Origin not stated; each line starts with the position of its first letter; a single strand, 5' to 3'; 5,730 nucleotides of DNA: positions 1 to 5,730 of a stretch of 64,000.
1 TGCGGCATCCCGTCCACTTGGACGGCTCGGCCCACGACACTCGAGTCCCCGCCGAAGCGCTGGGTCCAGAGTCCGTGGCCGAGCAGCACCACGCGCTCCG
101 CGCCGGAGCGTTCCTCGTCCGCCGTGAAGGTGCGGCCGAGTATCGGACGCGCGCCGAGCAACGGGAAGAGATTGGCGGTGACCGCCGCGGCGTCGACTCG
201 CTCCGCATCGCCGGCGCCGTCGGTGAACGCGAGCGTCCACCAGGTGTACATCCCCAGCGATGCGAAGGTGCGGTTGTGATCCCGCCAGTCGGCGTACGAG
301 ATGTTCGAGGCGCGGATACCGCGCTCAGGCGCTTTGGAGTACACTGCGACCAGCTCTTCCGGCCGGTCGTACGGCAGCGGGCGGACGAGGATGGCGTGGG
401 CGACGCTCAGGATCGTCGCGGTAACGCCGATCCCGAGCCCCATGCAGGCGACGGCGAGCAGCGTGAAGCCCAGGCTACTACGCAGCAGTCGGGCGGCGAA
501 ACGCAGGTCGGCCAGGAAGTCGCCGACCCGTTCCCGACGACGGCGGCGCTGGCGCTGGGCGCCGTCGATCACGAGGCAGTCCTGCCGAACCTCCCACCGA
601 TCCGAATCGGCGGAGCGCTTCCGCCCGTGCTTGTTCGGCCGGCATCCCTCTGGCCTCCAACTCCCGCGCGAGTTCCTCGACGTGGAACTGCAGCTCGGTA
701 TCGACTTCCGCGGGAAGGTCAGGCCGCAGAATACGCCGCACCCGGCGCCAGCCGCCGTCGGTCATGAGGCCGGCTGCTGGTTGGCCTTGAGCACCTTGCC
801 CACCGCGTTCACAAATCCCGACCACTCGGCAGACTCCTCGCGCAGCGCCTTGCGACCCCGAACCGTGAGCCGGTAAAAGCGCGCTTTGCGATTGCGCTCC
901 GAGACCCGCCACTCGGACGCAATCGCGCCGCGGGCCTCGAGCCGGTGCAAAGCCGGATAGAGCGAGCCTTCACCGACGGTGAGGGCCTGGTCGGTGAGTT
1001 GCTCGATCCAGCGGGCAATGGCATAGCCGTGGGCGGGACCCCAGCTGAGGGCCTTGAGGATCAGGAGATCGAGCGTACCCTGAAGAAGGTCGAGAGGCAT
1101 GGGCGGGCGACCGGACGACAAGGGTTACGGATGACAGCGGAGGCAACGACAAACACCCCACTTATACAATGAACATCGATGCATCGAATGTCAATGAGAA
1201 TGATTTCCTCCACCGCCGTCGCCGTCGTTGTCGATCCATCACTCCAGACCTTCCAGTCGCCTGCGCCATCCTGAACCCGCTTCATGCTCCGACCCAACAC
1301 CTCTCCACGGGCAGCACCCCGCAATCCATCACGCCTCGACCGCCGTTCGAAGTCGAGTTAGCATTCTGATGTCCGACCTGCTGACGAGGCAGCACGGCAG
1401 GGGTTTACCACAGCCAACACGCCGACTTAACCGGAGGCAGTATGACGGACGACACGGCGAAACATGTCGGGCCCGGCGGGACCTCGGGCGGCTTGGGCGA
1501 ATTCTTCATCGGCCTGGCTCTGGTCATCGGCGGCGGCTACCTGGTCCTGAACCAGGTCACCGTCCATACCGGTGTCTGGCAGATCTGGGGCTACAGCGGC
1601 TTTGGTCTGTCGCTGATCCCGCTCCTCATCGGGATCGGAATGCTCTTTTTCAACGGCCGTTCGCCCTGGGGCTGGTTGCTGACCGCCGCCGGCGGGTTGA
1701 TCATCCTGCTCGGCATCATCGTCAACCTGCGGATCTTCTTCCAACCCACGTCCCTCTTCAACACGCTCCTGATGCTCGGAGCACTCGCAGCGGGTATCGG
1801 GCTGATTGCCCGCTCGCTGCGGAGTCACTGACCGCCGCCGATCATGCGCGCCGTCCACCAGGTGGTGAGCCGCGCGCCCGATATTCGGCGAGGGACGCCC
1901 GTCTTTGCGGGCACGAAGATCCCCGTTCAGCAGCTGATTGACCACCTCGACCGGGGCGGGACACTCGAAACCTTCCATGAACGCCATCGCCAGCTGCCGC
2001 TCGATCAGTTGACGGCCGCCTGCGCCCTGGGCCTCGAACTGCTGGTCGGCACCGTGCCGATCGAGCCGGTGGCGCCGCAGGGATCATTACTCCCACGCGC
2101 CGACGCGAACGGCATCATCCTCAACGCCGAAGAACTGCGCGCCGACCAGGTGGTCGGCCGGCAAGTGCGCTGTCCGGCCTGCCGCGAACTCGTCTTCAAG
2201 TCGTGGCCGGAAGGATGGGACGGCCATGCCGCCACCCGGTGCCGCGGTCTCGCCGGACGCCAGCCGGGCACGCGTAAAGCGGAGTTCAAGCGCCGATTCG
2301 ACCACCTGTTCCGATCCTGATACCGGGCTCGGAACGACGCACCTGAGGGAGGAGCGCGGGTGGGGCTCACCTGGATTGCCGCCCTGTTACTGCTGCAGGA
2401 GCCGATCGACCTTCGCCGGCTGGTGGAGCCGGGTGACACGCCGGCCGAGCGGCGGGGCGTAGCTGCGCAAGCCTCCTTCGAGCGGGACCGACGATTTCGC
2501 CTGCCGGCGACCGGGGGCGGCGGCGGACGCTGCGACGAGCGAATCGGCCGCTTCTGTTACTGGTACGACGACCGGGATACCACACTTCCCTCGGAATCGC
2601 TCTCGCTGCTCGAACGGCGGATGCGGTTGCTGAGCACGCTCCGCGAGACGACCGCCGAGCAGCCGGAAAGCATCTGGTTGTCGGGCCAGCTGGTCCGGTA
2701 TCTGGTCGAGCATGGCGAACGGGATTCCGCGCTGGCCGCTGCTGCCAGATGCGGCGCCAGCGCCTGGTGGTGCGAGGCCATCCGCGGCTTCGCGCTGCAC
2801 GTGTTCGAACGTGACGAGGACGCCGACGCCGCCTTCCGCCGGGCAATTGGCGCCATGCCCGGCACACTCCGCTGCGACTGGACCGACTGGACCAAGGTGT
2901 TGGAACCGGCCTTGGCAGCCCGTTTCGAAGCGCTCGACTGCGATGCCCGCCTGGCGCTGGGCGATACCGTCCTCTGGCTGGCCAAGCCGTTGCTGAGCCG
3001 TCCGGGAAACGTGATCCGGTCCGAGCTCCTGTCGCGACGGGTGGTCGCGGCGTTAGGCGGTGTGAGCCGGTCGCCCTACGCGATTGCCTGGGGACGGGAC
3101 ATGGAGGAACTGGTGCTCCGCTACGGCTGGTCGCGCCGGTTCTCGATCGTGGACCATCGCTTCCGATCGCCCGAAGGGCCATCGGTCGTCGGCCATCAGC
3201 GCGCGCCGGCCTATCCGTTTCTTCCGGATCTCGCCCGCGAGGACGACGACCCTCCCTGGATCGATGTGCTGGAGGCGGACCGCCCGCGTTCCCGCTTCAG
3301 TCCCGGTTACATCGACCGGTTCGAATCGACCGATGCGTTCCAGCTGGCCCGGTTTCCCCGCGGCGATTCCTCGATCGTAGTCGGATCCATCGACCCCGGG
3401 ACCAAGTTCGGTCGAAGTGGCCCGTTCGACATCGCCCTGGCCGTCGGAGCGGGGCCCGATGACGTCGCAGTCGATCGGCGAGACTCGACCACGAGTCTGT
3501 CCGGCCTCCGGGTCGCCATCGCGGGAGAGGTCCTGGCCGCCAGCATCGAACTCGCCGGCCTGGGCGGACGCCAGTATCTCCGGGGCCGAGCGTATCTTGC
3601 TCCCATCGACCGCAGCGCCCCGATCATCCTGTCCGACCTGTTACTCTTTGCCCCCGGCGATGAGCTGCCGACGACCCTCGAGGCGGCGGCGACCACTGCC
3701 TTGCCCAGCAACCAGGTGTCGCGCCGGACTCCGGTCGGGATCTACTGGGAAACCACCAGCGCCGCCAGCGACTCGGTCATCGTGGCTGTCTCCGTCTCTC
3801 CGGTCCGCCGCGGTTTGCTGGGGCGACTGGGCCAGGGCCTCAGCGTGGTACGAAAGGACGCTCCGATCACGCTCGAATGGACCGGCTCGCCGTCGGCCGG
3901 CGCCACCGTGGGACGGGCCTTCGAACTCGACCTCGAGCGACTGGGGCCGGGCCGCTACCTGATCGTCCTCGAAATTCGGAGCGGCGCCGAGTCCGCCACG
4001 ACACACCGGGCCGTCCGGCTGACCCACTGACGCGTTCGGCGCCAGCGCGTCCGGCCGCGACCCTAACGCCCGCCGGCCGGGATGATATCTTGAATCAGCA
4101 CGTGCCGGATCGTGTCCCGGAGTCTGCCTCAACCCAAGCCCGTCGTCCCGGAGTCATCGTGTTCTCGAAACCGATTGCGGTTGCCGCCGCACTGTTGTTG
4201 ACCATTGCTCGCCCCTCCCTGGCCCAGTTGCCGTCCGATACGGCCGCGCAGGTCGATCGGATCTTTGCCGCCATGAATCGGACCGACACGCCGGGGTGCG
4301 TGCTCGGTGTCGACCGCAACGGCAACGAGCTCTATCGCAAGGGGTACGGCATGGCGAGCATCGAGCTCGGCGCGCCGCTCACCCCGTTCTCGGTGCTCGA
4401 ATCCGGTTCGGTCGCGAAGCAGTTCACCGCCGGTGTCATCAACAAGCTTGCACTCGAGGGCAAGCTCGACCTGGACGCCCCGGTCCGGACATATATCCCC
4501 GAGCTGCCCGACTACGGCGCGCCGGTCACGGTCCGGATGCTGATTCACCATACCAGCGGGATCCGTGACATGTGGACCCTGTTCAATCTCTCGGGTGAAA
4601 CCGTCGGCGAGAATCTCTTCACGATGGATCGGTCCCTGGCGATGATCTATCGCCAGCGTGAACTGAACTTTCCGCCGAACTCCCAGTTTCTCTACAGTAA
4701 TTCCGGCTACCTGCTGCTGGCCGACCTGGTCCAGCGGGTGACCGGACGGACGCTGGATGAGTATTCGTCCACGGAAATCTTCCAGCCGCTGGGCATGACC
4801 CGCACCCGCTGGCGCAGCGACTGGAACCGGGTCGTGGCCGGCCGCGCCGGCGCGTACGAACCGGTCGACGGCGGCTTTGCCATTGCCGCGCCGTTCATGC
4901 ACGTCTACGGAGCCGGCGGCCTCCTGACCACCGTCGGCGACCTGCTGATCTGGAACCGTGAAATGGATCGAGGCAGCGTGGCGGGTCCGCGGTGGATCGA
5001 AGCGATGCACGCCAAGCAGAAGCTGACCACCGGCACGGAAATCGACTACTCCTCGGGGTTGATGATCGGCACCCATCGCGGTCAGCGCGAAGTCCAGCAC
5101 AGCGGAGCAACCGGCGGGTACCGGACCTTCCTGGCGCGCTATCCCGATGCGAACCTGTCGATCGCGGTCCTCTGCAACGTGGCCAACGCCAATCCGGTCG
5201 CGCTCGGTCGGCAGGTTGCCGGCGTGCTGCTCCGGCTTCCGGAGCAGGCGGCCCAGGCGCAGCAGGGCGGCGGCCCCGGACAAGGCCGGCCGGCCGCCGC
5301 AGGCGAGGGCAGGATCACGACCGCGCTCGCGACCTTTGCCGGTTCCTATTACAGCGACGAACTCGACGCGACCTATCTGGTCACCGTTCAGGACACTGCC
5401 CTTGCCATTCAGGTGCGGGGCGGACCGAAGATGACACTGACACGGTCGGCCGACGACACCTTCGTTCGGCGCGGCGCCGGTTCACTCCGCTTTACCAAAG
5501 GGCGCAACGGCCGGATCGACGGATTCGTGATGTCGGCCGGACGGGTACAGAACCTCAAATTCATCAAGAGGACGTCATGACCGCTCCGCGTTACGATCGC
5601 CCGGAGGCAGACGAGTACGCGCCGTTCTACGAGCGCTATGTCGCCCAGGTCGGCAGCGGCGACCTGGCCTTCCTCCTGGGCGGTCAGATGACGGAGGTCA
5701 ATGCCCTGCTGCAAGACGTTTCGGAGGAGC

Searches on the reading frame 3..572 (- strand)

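Call 58: search_protein_families(library=pfam, proteins=[window:3-572:-], max_evalue=0.01)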
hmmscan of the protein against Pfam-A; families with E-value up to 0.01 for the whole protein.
window:3-572:- (190 aa): 1 family
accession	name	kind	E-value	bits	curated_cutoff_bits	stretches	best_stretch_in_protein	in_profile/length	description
PF12704.14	MacB_PCD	-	8.3e-14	52.8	27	1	37-188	1-145/207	MacB-like periplasmic core domain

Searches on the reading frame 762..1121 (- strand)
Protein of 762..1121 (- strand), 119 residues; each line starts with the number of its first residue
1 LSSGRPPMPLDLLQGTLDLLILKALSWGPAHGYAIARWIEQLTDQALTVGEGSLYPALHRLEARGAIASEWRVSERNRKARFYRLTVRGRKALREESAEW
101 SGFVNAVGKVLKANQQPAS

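Call 58: search_protein_families(library=pfam, proteins=[window:762-1121:-], max_evalue=0.01)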
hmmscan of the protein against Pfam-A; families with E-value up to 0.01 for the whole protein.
window:762-1121:- (119 aa): 1 family
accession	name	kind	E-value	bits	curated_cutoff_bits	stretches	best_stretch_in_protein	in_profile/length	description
PF03551.20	PadR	-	1.9e-20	73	27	1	21-95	1-75/75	Transcriptional regulator PadR-like family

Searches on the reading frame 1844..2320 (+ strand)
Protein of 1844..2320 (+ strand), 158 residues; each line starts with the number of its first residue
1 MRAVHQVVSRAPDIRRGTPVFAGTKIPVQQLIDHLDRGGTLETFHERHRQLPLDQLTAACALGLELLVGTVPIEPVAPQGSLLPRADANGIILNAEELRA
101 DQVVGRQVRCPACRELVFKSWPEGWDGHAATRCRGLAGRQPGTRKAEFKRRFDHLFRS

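Call 57: search_protein_families(library=pfam, proteins=[window:1844-2320:+], max_evalue=0.05)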
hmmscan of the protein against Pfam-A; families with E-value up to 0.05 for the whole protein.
window:1844-2320:+ (158 aa): 1 family
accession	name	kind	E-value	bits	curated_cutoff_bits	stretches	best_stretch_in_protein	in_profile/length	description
PF04255.20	DUF433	-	1.2e-10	41.5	23.6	1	9-61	2-54/56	Protein of unknown function (DUF433)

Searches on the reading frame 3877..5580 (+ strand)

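Call 58: search_protein_families(library=pfam, proteins=[window:3877-5580:+], max_evalue=0.01)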
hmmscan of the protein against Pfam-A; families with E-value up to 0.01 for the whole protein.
window:3877-5580:+ (567 aa): 1 family
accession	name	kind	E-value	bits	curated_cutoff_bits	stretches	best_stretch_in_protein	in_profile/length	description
PF00144.29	Beta-lactamase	-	4.7e-61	207.2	27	1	127-441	2-316/329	Beta-lactamase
